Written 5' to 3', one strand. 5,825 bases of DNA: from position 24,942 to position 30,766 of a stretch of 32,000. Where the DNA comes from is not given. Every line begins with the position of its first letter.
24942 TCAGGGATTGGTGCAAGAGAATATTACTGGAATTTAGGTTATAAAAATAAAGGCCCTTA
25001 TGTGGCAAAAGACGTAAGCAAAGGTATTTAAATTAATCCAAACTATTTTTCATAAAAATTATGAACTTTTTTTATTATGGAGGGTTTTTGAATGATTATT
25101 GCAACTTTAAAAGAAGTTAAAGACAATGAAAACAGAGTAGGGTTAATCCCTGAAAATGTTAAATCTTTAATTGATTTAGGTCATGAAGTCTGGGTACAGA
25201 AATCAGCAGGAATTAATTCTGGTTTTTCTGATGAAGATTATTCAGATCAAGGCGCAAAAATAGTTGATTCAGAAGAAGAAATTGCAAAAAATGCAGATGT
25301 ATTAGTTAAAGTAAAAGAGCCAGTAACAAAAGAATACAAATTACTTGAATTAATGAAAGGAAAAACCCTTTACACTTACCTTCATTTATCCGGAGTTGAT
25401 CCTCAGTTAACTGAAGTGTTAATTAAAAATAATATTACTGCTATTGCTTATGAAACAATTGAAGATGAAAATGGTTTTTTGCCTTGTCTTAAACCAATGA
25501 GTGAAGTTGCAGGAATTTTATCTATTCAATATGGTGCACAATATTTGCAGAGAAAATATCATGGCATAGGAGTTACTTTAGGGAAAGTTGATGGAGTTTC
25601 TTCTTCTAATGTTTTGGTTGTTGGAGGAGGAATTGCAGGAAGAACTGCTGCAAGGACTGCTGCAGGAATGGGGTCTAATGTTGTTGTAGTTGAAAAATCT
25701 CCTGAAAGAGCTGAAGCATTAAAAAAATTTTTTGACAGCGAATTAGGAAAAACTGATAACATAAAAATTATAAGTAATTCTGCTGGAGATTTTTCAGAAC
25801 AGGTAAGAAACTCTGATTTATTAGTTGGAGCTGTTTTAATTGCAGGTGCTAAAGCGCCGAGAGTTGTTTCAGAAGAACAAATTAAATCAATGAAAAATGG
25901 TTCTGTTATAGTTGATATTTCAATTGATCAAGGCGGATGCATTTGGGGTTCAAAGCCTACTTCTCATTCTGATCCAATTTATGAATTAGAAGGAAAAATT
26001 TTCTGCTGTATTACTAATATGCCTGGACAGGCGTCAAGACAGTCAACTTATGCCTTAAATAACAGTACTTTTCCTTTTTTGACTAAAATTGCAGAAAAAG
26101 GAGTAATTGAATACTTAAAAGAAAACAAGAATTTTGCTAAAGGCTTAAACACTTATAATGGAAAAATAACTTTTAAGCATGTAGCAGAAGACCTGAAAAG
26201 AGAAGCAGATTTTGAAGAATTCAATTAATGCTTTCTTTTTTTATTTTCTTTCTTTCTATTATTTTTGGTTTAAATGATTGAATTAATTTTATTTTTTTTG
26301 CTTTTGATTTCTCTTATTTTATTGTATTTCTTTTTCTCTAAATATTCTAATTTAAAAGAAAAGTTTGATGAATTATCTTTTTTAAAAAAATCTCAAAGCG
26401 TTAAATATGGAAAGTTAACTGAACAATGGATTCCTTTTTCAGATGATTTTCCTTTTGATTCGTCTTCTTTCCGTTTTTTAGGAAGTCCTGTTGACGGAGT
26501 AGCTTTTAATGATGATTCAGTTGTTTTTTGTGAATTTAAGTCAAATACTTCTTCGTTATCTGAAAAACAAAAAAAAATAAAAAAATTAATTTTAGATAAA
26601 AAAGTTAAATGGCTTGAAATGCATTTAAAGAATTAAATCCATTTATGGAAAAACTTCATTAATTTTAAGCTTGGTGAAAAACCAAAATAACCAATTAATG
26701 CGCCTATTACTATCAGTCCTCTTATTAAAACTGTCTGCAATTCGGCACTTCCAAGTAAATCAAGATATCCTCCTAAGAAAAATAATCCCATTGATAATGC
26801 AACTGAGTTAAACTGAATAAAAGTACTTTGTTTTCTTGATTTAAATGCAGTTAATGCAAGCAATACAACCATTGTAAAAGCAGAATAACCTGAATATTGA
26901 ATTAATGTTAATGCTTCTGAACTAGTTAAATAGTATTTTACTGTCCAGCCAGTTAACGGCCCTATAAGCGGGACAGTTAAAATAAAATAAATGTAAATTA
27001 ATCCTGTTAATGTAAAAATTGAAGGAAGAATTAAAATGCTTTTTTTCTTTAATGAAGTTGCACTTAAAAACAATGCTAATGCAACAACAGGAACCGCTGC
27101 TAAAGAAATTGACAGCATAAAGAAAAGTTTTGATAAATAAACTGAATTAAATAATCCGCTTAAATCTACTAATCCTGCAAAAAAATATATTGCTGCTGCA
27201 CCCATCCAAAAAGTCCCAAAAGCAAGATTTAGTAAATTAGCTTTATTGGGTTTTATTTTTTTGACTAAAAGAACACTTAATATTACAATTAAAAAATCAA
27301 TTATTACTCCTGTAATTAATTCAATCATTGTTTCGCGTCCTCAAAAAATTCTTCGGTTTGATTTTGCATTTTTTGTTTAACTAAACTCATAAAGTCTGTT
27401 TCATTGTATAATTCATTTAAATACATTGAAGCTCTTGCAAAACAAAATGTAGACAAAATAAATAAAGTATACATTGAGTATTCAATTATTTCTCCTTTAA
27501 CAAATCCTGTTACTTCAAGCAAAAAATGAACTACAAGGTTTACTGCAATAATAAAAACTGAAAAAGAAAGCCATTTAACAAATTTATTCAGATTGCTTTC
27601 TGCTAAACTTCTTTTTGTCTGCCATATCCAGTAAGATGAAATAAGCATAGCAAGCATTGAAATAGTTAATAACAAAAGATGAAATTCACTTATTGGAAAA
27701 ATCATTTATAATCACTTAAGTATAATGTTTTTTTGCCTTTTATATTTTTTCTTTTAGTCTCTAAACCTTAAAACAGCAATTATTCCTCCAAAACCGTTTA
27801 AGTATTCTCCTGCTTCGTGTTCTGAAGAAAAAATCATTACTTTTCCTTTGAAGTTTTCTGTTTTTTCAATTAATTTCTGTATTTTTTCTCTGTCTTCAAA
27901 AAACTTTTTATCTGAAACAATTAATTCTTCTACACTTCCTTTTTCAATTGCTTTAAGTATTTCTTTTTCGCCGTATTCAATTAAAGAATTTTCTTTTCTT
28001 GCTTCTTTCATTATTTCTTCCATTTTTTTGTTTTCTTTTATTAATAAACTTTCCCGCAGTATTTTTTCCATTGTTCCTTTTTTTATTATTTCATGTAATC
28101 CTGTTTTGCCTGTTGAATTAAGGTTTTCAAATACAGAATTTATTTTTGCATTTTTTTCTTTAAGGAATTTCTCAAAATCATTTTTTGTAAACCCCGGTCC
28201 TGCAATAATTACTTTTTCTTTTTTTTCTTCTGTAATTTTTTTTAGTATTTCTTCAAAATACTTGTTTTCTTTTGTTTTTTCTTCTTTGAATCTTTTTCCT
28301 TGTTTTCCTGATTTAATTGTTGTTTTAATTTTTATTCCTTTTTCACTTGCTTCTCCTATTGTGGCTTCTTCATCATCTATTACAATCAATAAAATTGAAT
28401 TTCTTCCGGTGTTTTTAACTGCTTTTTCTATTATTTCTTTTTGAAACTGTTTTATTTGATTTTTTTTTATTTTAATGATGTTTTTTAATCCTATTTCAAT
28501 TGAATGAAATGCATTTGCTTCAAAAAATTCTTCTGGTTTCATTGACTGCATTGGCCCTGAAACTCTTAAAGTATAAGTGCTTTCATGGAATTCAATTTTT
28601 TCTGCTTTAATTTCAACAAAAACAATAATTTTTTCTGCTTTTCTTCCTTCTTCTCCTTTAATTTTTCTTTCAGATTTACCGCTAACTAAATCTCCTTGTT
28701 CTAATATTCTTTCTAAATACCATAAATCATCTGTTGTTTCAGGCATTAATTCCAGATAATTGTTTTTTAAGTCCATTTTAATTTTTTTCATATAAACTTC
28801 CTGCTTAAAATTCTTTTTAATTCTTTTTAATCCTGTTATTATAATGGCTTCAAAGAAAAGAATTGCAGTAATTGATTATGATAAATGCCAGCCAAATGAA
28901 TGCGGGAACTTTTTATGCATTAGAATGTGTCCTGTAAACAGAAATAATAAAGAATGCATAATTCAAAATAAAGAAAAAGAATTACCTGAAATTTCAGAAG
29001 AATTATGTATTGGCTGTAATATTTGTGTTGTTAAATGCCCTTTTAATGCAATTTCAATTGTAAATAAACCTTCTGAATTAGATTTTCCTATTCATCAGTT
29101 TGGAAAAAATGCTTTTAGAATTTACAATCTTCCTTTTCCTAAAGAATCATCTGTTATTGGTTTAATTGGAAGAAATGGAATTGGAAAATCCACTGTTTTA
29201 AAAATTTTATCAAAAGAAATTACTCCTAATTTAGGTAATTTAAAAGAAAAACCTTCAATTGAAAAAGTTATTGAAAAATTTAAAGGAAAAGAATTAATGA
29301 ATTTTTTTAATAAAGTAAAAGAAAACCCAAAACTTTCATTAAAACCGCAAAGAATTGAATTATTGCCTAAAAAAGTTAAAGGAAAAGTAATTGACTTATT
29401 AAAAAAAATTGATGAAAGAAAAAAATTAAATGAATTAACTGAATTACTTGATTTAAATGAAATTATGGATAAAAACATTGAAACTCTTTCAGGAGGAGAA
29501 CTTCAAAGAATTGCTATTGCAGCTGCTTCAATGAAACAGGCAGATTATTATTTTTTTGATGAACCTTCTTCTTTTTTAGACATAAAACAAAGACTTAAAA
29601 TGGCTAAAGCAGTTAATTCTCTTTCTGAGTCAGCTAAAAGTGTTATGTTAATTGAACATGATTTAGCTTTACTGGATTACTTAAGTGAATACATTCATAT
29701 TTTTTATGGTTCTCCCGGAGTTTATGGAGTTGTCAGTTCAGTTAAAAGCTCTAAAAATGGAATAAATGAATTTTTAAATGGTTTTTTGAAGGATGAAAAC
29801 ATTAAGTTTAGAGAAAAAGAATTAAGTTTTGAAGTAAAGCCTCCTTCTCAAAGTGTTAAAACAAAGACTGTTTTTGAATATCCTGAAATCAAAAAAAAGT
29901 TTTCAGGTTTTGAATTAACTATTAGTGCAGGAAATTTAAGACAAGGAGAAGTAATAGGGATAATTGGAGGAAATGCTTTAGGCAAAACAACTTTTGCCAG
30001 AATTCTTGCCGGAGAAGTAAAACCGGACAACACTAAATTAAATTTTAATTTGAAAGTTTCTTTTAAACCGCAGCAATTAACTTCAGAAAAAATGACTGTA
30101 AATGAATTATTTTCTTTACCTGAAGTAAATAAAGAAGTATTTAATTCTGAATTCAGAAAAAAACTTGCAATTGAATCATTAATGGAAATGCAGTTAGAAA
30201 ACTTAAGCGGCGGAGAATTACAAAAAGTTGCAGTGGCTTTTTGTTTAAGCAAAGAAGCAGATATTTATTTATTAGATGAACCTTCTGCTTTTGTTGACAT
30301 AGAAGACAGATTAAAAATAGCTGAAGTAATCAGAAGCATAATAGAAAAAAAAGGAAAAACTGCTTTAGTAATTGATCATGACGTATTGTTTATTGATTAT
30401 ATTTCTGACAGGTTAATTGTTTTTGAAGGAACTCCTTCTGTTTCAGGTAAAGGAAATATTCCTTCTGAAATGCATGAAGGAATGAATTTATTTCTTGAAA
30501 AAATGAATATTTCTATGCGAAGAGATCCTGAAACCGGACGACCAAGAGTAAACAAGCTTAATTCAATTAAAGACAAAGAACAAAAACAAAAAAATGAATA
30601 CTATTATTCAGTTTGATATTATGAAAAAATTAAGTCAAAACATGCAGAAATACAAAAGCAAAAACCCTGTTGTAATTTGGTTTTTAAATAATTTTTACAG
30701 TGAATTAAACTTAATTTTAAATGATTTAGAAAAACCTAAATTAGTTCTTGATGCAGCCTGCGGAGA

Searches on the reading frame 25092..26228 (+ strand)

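Call 16: search_protein_families(library=pfam, proteins=[window:25092-26228:+], max_evalue=0.001)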
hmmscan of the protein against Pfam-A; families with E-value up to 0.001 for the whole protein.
window:25092-26228:+ (378 aa): 12 families
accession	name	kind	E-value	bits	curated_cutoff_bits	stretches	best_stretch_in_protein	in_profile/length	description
PF01262.27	AlaDh_PNT_C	-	5.9e-69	232.2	23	1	144-361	1-213/214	Alanine dehydrogenase/PNT, C-terminal domain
PF05222.21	AlaDh_PNT_N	-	5.4e-43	146.9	30.4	1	6-140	3-136/136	Alanine dehydrogenase/PNT, N-terminal domain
PF02826.25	2-Hacid_dh_C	-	6.5e-06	26.1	25.1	1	168-277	33-127/178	D-isomer specific 2-hydroxyacid dehydrogenase, NAD binding domain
PF00890.30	FAD_binding_2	-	1.5e-05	24.9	20.4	1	174-205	2-33/414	FAD binding domain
PF12831.13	FAD_oxidored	-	2.7e-05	24.1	27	1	174-204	2-32/416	FAD dependent oxidoreductase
PF03807.23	F420_oxidored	-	4.8e-05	24.3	21.6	1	175-277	3-92/94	NADP oxidoreductase coenzyme F420-dependent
PF01266.30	DAO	-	4.9e-05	23.4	27.9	1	174-206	2-34/353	FAD dependent oxidoreductase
PF02254.24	TrkA_N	-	0.00011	23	23.8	1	174-212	1-39/116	TrkA-N domain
PF01488.26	Shikimate_DH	-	0.00011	22.7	24.3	1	166-277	7-112/138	Shikimate / quinate 5-dehydrogenase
PF07992.20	Pyr_redox_2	-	0.00017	21.6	26.1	1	173-209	2-180/291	Pyridine nucleotide-disulphide oxidoreductase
PF01134.28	GIDA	-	0.00066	19.3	22.1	1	174-203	2-31/391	Glucose inhibited division protein A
PF00070.33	Pyr_redox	-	0.00067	20.6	22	0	173-229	1-60/82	Pyridine nucleotide-disulphide oxidoreductase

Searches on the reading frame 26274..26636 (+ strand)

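Call 16: search_protein_families(library=pfam, proteins=[window:26274-26636:+], max_evalue=0.001)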
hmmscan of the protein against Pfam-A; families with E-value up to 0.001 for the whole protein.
window:26274-26636:+ (120 aa): 1 family
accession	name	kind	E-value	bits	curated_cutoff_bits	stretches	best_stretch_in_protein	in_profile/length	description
PF10107.15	Endonuc_Holl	-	6.3e-19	68.8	23.8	1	37-117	71-158/159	Endonuclease related to archaeal Holliday junction resolvase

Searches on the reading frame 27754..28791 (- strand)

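Call 17: search_protein_families(library=pfam, proteins=[window:27754-28791:-], max_evalue=0.001)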
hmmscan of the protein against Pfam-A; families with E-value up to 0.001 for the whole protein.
window:27754-28791:- (345 aa): 3 families
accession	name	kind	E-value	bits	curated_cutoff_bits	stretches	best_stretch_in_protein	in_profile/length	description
PF03465.20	eRF1_3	-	3.2e-22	79.5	25.8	1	251-344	2-105/106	eRF1 domain 3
PF03463.20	eRF1_1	-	6.1e-19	68.7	23.8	1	1-125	1-123/123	eRF1 domain 1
PF03464.20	eRF1_2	-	7e-09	36.5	27.1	1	135-244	4-130/133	eRF1 domain 2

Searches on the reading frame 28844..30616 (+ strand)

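Call 17: search_protein_families(library=pfam, proteins=[window:28844-30616:+], max_evalue=0.001)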
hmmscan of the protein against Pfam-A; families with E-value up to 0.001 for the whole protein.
window:28844-30616:+ (590 aa): 10 families
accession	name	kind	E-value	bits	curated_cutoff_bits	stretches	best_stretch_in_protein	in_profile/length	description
PF00005.33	ABC_tran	-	9.8e-40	136.8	25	2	101-242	10-136/137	ABC transporter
PF02463.25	SMC_N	-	2.3e-14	53.8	40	2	96-276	18-201/220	RecF/RecN/SMC N terminal domain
PF04068.21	Fer4_RLI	-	3.7e-09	36.6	23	1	6-37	2-35/35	Possible Fer4-like domain in RNase L inhibitor, RLI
PF12837.12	Fer4_6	-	1.1e-07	31.9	25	1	48-70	2-24/24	4Fe-4S binding domain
PF00037.32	Fer4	-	1.7e-07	31.2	21.1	1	48-71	1-24/24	4Fe-4S binding domain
PF13304.12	AAA_21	-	1.6e-06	28.8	27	0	105-141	2-60/304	AAA domain, putative AbiEii toxin, Type IV TA system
PF14697.11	Fer4_21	-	2.7e-05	24.6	35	1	8-71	1-58/59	4Fe-4S dicluster domain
PF12838.12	Fer4_7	-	7.4e-05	23.6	27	0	55-75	2-22/52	4Fe-4S dicluster domain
PF03215.21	Rad17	-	0.00013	22.4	23.8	0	104-135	47-78/186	Rad17 P-loop domain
PF13238.12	AAA_18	-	0.00066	20.6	29.4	0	105-126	1-22/128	AAA domain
